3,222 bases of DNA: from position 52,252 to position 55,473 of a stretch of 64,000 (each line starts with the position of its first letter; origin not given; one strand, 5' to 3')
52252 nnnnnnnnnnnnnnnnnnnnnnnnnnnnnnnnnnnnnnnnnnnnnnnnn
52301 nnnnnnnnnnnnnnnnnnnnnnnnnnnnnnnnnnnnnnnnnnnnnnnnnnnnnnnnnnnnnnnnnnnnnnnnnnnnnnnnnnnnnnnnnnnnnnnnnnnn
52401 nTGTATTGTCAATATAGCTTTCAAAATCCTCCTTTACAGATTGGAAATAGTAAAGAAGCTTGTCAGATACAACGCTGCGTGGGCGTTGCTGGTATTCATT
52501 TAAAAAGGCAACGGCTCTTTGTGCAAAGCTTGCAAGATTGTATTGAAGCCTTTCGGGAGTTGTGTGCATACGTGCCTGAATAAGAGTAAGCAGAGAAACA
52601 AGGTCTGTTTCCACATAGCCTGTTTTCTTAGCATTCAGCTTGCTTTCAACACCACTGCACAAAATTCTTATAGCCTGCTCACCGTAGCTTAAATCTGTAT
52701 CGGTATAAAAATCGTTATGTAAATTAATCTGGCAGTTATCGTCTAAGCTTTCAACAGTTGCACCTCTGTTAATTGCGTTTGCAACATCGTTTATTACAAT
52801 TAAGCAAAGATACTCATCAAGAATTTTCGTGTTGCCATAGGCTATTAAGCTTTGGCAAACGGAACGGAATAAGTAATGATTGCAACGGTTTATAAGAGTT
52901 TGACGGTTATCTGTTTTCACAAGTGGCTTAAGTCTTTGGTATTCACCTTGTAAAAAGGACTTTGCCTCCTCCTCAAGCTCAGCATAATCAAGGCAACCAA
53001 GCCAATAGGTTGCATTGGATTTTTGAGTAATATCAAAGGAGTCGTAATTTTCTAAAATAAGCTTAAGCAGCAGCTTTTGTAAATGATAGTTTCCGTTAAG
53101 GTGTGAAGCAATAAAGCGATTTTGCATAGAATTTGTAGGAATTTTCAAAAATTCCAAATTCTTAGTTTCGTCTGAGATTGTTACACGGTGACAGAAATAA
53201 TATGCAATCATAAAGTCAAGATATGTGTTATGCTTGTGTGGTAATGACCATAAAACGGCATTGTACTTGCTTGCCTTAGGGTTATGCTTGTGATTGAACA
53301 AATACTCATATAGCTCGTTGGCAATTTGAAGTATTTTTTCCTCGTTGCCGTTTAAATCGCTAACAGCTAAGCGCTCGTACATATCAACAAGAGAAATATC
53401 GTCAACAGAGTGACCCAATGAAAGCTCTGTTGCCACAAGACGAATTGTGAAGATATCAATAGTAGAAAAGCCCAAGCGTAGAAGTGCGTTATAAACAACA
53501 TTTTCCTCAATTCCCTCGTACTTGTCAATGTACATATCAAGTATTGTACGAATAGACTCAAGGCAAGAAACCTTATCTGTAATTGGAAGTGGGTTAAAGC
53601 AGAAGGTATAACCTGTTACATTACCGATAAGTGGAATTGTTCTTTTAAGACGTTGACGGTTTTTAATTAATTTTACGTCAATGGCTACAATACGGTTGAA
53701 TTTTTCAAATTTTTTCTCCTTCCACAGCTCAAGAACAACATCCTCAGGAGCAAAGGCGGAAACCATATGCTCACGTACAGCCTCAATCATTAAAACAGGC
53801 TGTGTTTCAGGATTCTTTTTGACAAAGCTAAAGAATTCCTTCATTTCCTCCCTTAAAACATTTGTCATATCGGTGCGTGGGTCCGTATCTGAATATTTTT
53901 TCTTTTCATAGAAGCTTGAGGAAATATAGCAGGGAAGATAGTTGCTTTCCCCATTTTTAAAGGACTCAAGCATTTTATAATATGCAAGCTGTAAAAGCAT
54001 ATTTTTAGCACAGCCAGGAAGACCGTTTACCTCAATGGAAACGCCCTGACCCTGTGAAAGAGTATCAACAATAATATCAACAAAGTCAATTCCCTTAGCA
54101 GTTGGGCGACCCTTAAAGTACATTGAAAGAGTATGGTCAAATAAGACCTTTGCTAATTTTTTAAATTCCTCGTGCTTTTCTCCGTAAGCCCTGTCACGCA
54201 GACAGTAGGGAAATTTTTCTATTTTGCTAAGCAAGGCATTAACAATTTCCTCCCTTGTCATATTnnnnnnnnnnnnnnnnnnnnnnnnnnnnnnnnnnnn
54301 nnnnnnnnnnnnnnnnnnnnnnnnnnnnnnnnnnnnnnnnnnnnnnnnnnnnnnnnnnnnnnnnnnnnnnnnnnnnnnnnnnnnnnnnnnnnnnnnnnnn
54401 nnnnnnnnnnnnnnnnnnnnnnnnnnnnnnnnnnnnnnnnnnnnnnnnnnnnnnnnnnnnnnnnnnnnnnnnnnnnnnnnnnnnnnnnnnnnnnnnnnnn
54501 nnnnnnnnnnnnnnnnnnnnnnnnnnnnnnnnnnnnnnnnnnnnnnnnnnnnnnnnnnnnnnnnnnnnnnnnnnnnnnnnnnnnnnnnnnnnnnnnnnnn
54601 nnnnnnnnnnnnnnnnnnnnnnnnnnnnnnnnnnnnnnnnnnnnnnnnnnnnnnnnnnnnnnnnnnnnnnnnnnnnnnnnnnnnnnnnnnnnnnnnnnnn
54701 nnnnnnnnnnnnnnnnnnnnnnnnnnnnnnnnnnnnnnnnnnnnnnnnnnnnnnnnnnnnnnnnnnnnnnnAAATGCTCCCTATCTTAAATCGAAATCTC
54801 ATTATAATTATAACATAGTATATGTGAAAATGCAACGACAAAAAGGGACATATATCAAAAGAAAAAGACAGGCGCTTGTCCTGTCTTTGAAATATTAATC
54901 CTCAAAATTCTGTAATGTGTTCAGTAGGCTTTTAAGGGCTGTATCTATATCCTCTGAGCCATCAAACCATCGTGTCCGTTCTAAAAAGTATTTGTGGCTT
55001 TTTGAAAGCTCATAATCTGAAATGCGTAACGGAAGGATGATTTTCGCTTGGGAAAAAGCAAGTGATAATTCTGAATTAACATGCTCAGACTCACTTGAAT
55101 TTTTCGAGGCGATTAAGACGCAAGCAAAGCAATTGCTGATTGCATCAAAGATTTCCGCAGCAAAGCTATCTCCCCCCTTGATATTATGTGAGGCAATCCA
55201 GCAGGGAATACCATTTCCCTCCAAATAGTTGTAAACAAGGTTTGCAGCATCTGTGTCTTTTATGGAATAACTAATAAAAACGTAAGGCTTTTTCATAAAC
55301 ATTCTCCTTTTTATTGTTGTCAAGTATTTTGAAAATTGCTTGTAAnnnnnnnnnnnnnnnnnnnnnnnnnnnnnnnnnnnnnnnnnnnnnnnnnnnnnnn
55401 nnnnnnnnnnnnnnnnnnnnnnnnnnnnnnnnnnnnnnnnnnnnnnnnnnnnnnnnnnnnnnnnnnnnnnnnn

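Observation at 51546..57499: Self-contained TIR locus (TM-GNAT protein, free TIR, TIR-Ploop-HD giant, zinc ribbon): candidate undescribed immune or NAD-signalling system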

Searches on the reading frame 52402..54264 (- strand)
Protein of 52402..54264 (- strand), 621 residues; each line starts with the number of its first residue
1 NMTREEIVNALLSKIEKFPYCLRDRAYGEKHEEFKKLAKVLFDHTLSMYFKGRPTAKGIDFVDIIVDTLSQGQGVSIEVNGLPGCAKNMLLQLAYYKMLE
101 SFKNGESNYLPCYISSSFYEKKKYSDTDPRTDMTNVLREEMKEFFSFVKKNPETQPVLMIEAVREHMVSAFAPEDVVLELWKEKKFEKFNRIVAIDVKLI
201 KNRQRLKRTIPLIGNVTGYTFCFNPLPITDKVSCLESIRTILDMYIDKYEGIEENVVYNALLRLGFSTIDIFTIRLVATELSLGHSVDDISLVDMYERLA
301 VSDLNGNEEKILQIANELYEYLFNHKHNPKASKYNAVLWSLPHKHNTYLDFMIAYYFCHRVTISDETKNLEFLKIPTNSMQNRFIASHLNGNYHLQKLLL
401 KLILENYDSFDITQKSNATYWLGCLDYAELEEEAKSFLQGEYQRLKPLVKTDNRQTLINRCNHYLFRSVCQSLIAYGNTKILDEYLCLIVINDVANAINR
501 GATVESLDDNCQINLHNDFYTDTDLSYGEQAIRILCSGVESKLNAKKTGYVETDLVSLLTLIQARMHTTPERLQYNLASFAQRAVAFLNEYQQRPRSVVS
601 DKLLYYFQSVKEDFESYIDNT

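Call 78: search_protein_representatives(alignment_id=A4)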
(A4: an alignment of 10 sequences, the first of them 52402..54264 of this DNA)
Query: 10 sequences, 618 profile positions. Proteins with E-value up to 0.001 (for the whole library): 584; up to 1e-10: 440; up to 1e-30: 216. The best 150 are listed.
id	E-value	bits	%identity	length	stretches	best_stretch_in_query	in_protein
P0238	3.5e-225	765.6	-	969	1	2-617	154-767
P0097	4.3e-222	755.4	-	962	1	9-616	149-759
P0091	1.2e-214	730.8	-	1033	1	1-617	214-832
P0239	1.0e-212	724.5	-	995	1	2-617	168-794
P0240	1.8e-207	707.1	-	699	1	2-535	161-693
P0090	1.1e-197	674.7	-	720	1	2-557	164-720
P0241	7.0e-194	662.2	-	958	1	3-617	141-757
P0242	2.0e-169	581.5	-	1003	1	2-616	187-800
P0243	2.7e-162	557.9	-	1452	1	2-616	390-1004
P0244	3.2e-156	537.8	-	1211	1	9-616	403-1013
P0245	5.7e-153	527.1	-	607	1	210-617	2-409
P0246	2.1e-152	525.2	-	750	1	75-617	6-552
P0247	2.5e-145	501.8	-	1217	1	16-617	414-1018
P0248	8.6e-144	496.8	-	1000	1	7-617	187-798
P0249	2.4e-139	482.1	-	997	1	10-616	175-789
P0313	1.4e-54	202.1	-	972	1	14-609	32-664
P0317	2.6e-53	197.9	-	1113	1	56-581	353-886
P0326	7.0e-51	189.9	-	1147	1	54-566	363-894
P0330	2.8e-49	184.6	-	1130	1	6-609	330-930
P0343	7.4e-47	176.6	-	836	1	40-612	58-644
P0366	6.4e-43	163.6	-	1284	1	7-562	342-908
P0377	8.0e-41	156.7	-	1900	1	63-611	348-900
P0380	1.3e-40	156.0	-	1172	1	65-562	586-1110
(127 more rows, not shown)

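Call 80: search_protein_families(library=pfam, alignment_id=A5, max_evalue=0.001)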
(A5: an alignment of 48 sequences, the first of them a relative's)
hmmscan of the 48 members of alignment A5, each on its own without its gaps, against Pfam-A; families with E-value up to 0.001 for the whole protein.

A. member 1, P0243 (1452 aa): 4 families
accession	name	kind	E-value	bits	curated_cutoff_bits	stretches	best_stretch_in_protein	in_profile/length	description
PF13023.12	HD_3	-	2.4e-20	73.5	22.5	1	1021-1169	3-147/165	HD domain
PF13676.11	TIR_2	-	4.3e-19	69.6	28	1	228-338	1-111/122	TIR domain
PF12917.13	YfbR-like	-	3.2e-05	24.1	25.9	1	1020-1102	7-89/182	5'-deoxynucleotidase YfbR-like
PF01582.25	TIR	-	3.5e-05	24.1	21.3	1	233-306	11-84/179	TIR domain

B. families by the number of members that match (of 48 scanned): 19 families
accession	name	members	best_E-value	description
PF13023.12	HD_3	45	5.8e-30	HD domain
PF12917.13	YfbR-like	24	2.5e-09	5'-deoxynucleotidase YfbR-like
PF05729.18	NACHT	11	6.7e-07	NACHT domain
PF01966.28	HD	9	1e-07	HD domain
PF01048.26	PNP_UDP_1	5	5.1e-16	Phosphorylase superfamily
PF13676.11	TIR_2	3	1.5e-19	TIR domain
PF24390.1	PRTase-CE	2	2.4e-48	PRTase-CE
PF00149.33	Metallophos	2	6.6e-16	Calcineurin-like phosphoesterase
PF01582.25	TIR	2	3.5e-05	TIR domain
PF24883.2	NPHP3_N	2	0.0002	Nephrocystin 3, N-terminal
PF24391.1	HD-CE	1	1.1e-39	HD-CE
PF13365.12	Trypsin_2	1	6.2e-11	Trypsin-like peptidase domain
PF19955.5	EAD1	1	7.6e-09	Effector-associated domain 1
PF12770.12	CHAT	1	1e-05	CHAT domain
PF00089.32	Trypsin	1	3.6e-05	Trypsin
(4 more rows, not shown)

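Call 86: search_protein_families(library=padloc, alignment_id=A5, max_evalue=0.001)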
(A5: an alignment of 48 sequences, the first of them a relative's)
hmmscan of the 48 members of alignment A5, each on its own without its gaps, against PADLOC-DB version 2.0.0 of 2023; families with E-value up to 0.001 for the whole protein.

A. member 1, P0243 (1452 aa): 7 families
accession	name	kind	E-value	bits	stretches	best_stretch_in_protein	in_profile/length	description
PDLC02421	Aga_TIR-PNTD1-PNTD2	-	1.3e-11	42.3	1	226-393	4-175/430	Class I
PDLC02403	Aga_TIR-PNTD1-PNTD2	-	4e-09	34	1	227-397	4-178/443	Class I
PDLC02012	SAVED5--SAVED_TIR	-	4.3e-08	30.7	1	225-302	11-91/404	-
PDLC02416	Aga_REase-TIR-PNTD1-PNTD2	-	3.6e-07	27.2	1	225-388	155-313/572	Class I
PDLC00434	ThsB1|ThsB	-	6.7e-07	26.7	1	225-306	138-220/396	TIR-like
PDLC02400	Aga_TIR-PNTD1-PNTD2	-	0.00011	18.6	1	228-358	189-323/639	Class I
PDLC00436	ThsB1|ThsB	-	0.0002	18.9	1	223-323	33-134/183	TIR-like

B. families by the number of members that match (of 48 scanned): 23 families
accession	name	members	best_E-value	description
PDLC04726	PDC-M60C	5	6.7e-17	-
PDLC00759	Effector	5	1.1e-12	PN-superfamily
PDLC05051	PDC-S60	3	1.4e-31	-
PDLC02012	SAVED5--SAVED_TIR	3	4.3e-08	-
PDLC00736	Effector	2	1.4e-62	Endonuclease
PDLC01989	CARF_m7--CARF_nitrilase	2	3e-20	-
PDLC02421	Aga_TIR-PNTD1-PNTD2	2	1.3e-11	Class I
PDLC02403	Aga_TIR-PNTD1-PNTD2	2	4e-09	Class I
PDLC03804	RTasNitrilase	2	1.5e-07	DRT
PDLC00436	ThsB1|ThsB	2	2e-06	TIR-like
PDLC02934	PRTase_III-A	1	5.3e-46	-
PDLC02935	PRTase_III-A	1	1.4e-31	-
PDLC02933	PRTase_III-A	1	3.6e-22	-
PDLC02960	RT-Protease_XI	1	1.2e-18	single gene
PDLC02959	RT-Protease_XI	1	3.1e-18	single gene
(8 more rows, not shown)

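Call 92: list_cluster_members(proteins=[P0243, P0244, P0317, P0326, P0330, P0343, P0366, P0377, P0380, P0313])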
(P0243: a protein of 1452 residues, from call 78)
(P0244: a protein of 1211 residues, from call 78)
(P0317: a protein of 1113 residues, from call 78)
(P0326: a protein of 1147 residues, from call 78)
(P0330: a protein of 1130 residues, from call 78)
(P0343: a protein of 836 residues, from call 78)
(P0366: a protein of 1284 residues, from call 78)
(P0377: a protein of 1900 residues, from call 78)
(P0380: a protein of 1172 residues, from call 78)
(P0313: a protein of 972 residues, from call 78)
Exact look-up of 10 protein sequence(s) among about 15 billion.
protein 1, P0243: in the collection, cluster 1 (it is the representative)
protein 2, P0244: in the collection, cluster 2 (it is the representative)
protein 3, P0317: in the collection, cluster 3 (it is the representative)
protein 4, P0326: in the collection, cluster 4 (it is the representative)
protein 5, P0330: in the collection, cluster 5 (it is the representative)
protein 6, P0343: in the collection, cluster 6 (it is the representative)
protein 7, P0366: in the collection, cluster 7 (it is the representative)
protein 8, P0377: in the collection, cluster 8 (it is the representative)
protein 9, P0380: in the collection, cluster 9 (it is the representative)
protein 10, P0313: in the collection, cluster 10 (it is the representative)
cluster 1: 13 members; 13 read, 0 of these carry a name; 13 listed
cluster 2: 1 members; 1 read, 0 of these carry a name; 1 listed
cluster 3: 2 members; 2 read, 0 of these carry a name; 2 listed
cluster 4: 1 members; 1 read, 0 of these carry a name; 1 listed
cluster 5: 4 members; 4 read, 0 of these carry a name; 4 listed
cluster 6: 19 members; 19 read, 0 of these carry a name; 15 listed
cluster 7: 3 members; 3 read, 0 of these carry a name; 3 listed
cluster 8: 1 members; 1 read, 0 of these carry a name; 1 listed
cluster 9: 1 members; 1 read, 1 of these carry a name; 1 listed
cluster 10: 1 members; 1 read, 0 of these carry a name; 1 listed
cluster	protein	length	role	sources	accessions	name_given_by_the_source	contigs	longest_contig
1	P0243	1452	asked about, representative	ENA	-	-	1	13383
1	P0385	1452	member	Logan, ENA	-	-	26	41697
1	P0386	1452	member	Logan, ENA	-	-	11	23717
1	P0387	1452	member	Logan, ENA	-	-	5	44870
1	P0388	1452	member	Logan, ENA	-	-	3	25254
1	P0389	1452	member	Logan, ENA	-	-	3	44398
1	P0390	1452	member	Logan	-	-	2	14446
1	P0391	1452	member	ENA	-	-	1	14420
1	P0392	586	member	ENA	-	-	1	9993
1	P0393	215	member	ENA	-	-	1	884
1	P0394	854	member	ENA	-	-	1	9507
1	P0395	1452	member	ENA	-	-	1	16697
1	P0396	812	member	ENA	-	-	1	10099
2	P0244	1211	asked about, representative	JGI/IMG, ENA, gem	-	-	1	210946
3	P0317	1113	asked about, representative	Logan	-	-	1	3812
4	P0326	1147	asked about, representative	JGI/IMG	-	-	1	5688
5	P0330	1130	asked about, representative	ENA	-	-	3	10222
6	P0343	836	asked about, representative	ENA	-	-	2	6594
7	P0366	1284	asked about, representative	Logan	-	-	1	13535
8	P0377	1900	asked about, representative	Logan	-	-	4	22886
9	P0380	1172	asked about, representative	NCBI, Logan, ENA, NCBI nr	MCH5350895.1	MAG: hypothetical protein J1F39_02875 [Clostridiales bacterium] | hypothetical protein [Clostridiales bacterium]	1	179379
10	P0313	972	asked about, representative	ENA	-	-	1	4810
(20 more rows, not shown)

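Call 94: search_solved_structures(query=A4, max_evalue=10, show_alignments=2)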
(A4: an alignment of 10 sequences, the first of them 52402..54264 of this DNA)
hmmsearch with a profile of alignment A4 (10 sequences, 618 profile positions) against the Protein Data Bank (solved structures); distinct sequences matched with E-value up to 10: 0.

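Call 95: search_solved_structures(query=A5, max_evalue=1)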
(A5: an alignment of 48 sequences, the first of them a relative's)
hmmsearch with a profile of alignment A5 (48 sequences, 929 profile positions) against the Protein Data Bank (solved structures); distinct sequences matched with E-value up to 1: 51.
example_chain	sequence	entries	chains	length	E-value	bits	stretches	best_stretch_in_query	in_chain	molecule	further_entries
4dmb_A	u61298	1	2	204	1.6e-29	105.7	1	697-858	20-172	HD domain-containing protein 2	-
5yox_A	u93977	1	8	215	7.9e-28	100.1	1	697-883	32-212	HD domain-containing protein YGL101W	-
4l1j_A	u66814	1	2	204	1e-27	99.7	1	697-858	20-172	HD domain-containing protein 2 | HD domain-containing protein 2 (Phosphorylate)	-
4l7e_A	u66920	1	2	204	1e-27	99.7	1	697-858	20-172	HD domain-containing protein 2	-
4l7w_A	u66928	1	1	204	9.7e-27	96.5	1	697-858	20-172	HD domain-containing protein 2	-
2cqz_A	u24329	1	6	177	1.6e-20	75.9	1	702-857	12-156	177aa long hypothetical protein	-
1xx7_A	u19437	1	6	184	2.1e-20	75.5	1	701-858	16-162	oxetanocin-like protein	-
3kh1_A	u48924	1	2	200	3.9e-13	51.5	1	695-833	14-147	Predicted metal-dependent phosphohydrolase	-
1yoy_A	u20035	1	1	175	1.6e-09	39.6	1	693-805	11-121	hypothetical protein AF1432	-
1ynb_A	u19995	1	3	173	3e-09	38.6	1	694-805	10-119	hypothetical protein AF1432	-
6zpa_A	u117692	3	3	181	0.00022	22.5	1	696-780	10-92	DatZ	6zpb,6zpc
9wsr_A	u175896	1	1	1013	0.0015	19.7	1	120-266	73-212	NACHT, LRR and PYD domains-containing protein 14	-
9wsq_A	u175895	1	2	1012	0.0016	19.7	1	120-266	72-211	NACHT, LRR and PYD domains-containing protein 14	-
12dl_DA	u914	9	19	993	0.0019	19.4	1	127-266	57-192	NACHT, LRR and PYD domains-containing protein 14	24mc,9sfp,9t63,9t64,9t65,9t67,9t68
9w2m_N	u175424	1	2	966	0.0026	19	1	128-266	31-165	NACHT, LRR and PYD domains-containing protein 14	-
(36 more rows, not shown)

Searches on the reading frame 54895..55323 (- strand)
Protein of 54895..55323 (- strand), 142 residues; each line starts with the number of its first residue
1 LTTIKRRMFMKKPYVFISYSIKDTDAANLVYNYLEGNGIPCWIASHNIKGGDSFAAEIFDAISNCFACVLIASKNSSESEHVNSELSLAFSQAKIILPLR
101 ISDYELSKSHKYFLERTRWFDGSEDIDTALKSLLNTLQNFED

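Call 3: search_protein_families(library=pfam, proteins=[window:54895-55323:-], max_evalue=1)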
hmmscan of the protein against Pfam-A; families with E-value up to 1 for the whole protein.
window:54895-55323:- (142 aa): 5 families
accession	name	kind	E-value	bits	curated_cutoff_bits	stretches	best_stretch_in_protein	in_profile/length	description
PF13676.11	TIR_2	-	3.1e-21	76.5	28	1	15-133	1-121/122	TIR domain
PF10137.14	CAP12-PCTIR_TIR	-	0.00038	20.9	24.7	1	15-80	2-67/119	CAP12/Pycsar effector protein, TIR domain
PF01582.25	TIR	-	0.0004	20.7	21.3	1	27-91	18-82/179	TIR domain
PF08937.16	ThsB_TIR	-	0.031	15.1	21.2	1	16-101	1-95/100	Thoeris protein ThsB, TIR-like domain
PF09413.15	DUF2007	-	0.18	12.5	25.7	1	22-51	8-40/66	Putative prokaryotic signal transducing protein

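Call 4: search_protein_families(library=padloc, proteins=[window:54895-55323:-], max_evalue=1)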
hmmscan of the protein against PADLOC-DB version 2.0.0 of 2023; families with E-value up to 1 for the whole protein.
window:54895-55323:- (142 aa): 9 families
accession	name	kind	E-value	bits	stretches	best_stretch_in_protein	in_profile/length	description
PDLC02012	SAVED5--SAVED_TIR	-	8.4e-12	42.9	1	8-89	7-91/404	-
PDLC02421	Aga_TIR-PNTD1-PNTD2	-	4.2e-10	37.3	1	10-139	1-134/430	Class I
PDLC02403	Aga_TIR-PNTD1-PNTD2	-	8.7e-08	29.6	1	33-138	24-132/443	Class I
PDLC00434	ThsB1|ThsB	-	1.8e-07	28.6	1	9-97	135-224/396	TIR-like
PDLC05062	PDC-S66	-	7e-07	27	1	15-98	151-239/282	-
PDLC00436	ThsB1|ThsB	-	2e-06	25.5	1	11-93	34-120/183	TIR-like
PDLC00423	ThsB1|ThsB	-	0.00084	17.1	1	7-100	30-132/190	TIR-like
PDLC03957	bSEFIR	-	0.0053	14.6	1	5-52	29-81/412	-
PDLC00422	ThsB1|ThsB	-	0.028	11.9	1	14-106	42-143/194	TIR-like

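Call 5: search_protein_families(library=ncbifam, proteins=[window:54895-55323:-], max_evalue=1)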
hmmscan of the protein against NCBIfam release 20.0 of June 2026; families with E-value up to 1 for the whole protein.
window:54895-55323:- (142 aa): 3 families
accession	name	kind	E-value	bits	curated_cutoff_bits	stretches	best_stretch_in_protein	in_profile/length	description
NF042941.1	Retron_TIR_antiphage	equivalog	1.5e-07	30.6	600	1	4-118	330-450/464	TIR domain-containing anti-phage reverse transcriptase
NF058526.1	Thoeris_type3_ThcB4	equivalog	4.4e-06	25.8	220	1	14-103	129-219/375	Thoeris type III anti-phage system protein ThcB4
NF041030.1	Mre11_Halo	equivalog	0.028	13.5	550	1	3-111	224-333/361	DNA double-strand break repair protein Mre11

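Call 48: search_protein_families(library=phrogs, proteins=[window:54895-55323:-], max_evalue=0.01)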
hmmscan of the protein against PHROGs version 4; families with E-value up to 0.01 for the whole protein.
window:54895-55323:- (142 aa): 3 families
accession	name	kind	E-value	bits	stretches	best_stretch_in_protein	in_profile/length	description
phrog_24215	-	unknown function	0.00011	22.9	1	10-80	68-138/200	-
phrog_6988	-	unknown function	0.0034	18.3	0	14-131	5-133/135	-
phrog_15646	-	unknown function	0.0054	17.3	1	15-86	162-234/293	-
